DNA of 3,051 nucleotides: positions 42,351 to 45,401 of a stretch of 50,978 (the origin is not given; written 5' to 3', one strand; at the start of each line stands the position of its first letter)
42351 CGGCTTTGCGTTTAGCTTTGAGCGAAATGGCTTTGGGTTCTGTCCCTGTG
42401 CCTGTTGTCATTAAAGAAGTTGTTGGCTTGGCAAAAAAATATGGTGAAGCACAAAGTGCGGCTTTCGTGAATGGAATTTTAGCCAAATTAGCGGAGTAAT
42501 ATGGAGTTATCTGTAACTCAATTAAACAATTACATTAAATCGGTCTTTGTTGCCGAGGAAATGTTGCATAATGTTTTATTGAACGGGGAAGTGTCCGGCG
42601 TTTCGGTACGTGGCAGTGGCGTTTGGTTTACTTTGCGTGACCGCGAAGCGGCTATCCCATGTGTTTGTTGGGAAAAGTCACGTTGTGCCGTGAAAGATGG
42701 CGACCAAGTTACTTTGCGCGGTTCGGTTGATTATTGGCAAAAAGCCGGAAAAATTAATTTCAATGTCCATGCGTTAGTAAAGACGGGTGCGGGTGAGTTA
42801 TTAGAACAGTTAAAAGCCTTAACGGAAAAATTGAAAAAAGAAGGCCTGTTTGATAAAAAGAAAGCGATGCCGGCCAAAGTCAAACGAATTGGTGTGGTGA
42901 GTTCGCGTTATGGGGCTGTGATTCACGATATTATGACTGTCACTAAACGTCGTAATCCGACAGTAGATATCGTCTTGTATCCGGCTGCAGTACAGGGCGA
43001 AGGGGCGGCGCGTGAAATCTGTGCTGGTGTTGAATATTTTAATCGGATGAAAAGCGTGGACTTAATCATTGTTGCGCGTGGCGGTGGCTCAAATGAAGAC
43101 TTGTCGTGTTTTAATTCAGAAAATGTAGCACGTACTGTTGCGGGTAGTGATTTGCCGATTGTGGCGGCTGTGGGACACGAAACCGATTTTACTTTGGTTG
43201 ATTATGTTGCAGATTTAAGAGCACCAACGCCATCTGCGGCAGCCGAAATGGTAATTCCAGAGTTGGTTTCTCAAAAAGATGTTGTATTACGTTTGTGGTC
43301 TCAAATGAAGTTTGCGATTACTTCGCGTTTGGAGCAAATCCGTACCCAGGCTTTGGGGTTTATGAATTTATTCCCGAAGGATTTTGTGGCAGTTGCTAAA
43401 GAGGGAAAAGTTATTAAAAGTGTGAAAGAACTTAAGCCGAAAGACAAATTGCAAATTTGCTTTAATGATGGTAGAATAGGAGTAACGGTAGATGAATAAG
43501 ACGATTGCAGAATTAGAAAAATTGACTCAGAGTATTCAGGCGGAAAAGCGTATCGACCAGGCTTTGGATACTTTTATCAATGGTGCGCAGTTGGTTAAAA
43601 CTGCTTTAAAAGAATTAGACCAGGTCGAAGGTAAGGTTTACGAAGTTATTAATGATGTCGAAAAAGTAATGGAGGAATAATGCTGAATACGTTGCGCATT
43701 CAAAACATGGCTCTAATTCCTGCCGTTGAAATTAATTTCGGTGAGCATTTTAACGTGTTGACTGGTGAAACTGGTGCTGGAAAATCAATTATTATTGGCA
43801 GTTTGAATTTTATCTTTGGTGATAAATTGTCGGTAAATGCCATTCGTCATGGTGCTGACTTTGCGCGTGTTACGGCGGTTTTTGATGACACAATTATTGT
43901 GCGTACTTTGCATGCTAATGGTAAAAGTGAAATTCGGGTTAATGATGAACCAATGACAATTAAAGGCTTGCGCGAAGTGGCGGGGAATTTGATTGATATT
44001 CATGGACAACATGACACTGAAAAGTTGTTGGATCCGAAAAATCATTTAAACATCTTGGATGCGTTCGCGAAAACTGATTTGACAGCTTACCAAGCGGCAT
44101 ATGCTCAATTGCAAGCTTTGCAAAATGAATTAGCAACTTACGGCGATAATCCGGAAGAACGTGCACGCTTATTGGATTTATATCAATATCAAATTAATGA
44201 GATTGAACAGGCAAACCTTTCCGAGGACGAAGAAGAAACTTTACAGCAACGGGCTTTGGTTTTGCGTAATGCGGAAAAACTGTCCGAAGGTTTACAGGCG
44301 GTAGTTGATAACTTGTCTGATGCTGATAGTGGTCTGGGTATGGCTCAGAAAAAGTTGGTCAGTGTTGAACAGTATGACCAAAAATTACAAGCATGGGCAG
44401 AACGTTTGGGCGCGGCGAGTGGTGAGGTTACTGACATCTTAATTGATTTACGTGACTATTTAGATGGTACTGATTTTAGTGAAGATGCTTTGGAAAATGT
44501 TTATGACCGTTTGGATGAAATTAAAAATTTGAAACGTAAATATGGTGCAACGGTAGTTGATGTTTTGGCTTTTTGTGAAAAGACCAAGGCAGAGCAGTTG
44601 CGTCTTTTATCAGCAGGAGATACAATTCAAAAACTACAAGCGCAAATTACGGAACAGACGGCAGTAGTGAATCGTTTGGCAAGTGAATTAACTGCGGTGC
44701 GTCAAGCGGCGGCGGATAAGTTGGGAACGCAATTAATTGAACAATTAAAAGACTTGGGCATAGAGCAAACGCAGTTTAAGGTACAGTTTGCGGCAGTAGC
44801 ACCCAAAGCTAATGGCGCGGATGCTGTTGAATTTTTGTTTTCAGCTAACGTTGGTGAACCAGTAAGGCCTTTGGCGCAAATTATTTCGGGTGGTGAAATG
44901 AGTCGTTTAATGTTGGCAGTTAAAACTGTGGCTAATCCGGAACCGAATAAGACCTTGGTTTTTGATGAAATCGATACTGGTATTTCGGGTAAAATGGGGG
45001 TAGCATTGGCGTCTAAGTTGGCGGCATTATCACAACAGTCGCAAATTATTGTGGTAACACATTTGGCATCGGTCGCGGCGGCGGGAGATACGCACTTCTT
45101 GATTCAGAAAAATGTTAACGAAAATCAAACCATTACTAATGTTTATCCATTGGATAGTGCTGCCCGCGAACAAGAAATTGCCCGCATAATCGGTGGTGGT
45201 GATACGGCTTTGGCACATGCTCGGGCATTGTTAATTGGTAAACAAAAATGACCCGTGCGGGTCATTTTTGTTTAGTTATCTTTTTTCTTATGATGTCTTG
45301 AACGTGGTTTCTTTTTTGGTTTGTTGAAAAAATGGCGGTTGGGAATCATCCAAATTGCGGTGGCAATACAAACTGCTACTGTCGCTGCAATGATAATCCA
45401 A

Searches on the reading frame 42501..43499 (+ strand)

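Call 63: search_protein_families(library=pfam, proteins=[window:42501-43499:+], max_evalue=0.001)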
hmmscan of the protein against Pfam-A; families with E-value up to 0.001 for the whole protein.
window:42501-43499:+ (332 aa): 3 families
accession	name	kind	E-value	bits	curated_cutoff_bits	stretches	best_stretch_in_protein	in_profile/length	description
PF02601.20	Exonuc_VII_L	-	5e-71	240.2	35.9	1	118-283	5-170/315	Exonuclease VII, large subunit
PF13742.12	tRNA_anti_2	-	7.5e-19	68.2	27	1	3-91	1-93/95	OB-fold nucleic acid binding domain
PF01336.31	tRNA_anti-codon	-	1.7e-05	25.1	27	1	25-85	1-65/75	OB-fold nucleic acid binding domain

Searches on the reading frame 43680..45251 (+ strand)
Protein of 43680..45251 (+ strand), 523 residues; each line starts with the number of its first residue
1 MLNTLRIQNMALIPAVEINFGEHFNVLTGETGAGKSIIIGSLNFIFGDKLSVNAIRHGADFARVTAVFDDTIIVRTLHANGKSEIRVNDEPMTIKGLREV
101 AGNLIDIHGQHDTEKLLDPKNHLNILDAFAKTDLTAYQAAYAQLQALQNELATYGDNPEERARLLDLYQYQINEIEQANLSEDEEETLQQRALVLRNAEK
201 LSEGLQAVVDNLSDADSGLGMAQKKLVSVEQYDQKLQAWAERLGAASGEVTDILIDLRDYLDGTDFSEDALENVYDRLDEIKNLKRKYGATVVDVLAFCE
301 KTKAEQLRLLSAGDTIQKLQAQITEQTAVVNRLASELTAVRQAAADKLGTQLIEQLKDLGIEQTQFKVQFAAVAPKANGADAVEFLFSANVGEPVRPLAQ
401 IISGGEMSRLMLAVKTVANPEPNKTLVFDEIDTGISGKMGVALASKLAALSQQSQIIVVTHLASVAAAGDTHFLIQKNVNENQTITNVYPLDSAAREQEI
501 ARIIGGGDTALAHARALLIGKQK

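Call 63: search_protein_families(library=pfam, proteins=[window:43680-45251:+], max_evalue=0.001)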
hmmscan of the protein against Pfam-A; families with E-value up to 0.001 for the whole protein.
window:43680-45251:+ (523 aa): 5 families
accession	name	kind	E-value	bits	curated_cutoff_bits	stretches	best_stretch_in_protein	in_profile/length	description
PF02463.25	SMC_N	-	3.7e-16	59.7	40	1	2-478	2-214/220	RecF/RecN/SMC N terminal domain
PF13476.12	AAA_23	-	1e-09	39.8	27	1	5-190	2-195/201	AAA domain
PF13175.12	AAA_15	-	1.3e-06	28.7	32.1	1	1-461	1-369/374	AAA ATPase domain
PF13304.12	AAA_21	-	6.5e-05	23.6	27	0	24-60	1-35/304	AAA domain, putative AbiEii toxin, Type IV TA system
PF05502.18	Dynactin_p62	-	0.00072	18.9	25.3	0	109-237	161-276/477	Dynactin p62 family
